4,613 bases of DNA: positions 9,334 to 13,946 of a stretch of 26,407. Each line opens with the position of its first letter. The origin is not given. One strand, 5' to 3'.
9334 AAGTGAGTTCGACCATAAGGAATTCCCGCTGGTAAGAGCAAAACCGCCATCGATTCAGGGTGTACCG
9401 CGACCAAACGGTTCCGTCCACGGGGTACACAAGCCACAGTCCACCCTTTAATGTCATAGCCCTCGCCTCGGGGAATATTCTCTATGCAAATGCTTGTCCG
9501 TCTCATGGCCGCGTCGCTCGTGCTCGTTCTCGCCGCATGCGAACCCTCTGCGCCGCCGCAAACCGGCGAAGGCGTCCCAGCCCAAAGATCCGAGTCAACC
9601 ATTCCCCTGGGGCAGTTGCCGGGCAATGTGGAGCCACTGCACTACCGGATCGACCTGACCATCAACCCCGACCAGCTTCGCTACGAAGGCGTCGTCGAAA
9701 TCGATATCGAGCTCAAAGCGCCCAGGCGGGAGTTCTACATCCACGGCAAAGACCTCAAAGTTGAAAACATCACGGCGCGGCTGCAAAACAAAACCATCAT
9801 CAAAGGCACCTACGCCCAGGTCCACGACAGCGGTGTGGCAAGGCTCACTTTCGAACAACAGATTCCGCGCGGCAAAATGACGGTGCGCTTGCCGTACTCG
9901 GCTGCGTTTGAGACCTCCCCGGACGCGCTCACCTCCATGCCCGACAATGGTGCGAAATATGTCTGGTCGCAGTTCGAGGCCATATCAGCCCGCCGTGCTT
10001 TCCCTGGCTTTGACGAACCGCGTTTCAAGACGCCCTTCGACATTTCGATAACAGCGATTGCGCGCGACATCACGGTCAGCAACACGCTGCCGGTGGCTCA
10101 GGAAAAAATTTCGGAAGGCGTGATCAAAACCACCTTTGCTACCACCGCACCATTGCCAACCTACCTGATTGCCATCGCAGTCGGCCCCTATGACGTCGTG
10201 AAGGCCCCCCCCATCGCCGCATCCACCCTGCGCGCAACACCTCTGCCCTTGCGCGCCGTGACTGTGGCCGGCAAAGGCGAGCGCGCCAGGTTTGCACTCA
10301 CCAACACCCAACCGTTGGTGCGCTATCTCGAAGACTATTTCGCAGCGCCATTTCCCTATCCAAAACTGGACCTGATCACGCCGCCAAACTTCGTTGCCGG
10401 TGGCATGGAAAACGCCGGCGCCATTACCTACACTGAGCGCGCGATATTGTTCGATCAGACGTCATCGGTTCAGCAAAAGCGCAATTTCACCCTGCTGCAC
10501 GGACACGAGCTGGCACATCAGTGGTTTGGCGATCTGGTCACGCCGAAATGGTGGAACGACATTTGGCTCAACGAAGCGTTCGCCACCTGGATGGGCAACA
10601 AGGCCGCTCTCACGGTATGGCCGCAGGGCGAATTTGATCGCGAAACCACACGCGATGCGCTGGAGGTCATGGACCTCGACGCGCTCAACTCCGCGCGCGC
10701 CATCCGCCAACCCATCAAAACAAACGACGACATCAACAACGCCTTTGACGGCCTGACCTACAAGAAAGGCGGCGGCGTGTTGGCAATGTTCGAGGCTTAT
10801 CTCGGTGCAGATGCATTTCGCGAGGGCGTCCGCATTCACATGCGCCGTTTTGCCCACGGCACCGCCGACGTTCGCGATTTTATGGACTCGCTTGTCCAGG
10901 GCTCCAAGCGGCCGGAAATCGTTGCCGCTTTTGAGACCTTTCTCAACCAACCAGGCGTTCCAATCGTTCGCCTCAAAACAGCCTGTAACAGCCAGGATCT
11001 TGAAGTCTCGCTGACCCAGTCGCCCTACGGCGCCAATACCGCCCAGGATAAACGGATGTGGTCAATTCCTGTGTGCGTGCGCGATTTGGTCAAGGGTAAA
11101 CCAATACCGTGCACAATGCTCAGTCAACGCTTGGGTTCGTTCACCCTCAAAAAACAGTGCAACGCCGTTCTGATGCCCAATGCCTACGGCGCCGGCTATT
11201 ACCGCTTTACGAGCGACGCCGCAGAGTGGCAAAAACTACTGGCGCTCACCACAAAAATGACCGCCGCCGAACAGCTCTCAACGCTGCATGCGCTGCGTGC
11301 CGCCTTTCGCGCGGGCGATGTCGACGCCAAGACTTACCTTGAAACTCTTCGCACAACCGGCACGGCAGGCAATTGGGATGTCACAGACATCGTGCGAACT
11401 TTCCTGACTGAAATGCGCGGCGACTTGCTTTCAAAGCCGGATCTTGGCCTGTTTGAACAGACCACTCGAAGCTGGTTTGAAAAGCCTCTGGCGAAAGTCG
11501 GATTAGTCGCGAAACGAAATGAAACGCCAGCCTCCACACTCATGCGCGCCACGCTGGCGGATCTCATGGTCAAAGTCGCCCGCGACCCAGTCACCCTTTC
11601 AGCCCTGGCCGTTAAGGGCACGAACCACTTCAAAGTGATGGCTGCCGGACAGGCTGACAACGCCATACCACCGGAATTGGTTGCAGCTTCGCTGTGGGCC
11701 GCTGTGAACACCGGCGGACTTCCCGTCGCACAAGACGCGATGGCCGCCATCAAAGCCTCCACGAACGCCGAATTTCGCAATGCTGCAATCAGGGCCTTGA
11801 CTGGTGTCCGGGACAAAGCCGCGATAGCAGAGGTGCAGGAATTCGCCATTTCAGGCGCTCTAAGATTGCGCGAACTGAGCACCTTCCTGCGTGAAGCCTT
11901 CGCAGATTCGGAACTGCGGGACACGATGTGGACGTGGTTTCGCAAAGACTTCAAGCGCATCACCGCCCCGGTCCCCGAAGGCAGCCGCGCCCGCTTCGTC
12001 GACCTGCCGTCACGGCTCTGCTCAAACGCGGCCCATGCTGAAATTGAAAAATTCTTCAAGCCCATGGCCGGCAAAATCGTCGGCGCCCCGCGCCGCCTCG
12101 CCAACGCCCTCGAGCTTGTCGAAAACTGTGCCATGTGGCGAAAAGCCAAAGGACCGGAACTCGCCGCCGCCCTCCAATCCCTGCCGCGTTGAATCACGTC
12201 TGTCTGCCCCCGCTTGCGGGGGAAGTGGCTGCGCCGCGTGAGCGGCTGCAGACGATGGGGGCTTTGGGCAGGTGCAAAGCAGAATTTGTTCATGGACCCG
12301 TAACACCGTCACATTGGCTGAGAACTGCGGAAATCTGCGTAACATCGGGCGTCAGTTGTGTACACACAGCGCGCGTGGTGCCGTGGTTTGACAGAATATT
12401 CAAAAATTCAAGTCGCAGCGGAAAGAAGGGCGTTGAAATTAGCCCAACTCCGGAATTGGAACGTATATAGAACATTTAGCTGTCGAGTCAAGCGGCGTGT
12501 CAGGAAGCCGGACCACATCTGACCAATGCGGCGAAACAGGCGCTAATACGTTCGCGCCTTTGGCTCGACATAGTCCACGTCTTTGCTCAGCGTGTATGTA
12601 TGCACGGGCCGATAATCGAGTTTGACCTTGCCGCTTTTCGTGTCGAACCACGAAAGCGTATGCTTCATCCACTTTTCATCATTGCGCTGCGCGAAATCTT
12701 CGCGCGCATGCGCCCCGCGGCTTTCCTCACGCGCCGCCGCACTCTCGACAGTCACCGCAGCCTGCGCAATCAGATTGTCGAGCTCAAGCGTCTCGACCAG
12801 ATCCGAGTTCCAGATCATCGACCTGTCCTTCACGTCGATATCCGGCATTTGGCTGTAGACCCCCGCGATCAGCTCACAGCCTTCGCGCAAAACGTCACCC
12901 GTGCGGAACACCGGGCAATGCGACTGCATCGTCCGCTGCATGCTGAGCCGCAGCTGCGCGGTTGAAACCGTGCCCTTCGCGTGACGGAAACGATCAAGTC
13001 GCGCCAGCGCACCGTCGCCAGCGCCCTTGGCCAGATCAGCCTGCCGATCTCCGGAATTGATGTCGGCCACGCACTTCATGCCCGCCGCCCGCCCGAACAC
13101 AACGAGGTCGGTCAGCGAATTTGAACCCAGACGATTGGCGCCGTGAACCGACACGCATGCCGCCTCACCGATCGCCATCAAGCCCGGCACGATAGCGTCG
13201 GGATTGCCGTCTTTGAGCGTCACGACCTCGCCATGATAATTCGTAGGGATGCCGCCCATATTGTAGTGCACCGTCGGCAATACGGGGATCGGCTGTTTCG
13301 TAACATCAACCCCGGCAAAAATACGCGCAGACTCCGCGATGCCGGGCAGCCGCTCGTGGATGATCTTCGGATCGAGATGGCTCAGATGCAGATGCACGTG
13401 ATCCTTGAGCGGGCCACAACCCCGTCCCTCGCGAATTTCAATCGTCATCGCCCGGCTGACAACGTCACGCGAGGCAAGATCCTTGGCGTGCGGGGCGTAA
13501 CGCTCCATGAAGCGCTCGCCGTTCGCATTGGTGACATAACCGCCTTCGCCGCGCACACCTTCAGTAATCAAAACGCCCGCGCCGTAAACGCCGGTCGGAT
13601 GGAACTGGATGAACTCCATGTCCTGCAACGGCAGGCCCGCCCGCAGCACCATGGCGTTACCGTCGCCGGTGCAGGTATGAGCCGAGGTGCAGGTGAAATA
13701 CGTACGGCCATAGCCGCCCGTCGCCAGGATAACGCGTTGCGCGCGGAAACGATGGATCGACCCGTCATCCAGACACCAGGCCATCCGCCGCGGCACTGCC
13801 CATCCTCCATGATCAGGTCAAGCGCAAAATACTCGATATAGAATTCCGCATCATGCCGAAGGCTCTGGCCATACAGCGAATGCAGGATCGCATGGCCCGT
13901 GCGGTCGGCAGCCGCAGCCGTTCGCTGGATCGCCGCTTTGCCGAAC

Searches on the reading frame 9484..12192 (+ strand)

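Call 10: search_protein_families(library=pfam, proteins=[window:9484-12192:+], max_evalue=0.001)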
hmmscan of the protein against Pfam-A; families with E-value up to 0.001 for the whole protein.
window:9484-12192:+ (902 aa): 3 families
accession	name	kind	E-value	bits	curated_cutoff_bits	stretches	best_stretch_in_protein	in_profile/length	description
PF01433.26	Peptidase_M1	-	2.6e-59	200.9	27.7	1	270-475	1-208/218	Peptidase family M1 domain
PF11838.14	ERAP1_C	-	7.1e-33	114.8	38.2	1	563-880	2-317/318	ERAP1-like C-terminal domain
PF17900.6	Peptidase_M1_N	-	8.1e-29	101.5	25.8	1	51-228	2-186/186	Peptidase M1 N-terminal domain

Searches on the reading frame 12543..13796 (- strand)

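Call 10: search_protein_families(library=pfam, proteins=[window:12543-13796:-], max_evalue=0.001)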
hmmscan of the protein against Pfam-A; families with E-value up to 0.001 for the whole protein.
window:12543-13796:- (417 aa): 2 families
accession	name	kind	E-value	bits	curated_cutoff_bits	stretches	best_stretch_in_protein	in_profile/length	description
PF00890.30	FAD_binding_2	-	6.9e-69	233.4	20.4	1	7-228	181-414/414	FAD binding domain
PF02910.25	Succ_DH_flav_C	-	1.7e-47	161.1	20.8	1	284-417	2-130/130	Fumarate reductase flavoprotein C-term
